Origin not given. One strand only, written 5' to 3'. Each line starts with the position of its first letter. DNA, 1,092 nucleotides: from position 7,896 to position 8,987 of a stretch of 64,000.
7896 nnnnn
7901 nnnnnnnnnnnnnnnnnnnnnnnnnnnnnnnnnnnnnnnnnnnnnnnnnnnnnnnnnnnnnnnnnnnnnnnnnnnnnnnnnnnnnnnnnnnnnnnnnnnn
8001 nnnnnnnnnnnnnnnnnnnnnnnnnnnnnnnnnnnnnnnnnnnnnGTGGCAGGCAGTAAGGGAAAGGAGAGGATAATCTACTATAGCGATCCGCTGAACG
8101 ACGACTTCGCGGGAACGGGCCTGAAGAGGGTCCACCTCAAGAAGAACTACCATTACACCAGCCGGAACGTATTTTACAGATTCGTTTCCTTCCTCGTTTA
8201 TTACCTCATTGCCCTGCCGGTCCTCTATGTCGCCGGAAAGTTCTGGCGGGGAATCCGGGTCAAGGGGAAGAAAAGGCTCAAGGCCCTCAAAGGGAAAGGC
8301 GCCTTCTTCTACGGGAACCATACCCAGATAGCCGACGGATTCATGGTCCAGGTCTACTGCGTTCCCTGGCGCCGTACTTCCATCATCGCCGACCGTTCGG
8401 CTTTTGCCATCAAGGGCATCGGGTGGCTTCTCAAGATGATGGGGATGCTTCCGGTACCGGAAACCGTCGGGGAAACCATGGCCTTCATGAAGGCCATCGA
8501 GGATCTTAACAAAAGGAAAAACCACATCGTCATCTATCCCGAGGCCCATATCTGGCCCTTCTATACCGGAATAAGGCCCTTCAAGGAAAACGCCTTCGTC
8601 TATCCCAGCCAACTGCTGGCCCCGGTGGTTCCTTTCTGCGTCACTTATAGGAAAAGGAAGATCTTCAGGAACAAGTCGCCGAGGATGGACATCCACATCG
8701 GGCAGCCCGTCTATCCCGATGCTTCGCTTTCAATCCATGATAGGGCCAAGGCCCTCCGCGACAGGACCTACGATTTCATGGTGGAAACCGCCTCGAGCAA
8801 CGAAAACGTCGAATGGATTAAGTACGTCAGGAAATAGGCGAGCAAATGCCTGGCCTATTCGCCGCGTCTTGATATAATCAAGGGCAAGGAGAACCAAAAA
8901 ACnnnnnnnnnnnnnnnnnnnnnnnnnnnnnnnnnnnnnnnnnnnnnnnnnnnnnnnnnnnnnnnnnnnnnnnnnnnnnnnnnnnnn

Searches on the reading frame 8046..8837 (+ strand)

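Call 52: search_protein_families(library=pfam, proteins=[window:8046-8837:+], max_evalue=0.00001)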
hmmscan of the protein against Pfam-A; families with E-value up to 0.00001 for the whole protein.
window:8046-8837:+ (263 aa): 1 family
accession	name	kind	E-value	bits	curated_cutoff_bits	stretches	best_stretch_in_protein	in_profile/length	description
PF01553.26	Acyltransferase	-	2.1e-12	47.5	23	1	70-199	2-131/132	Acyltransferase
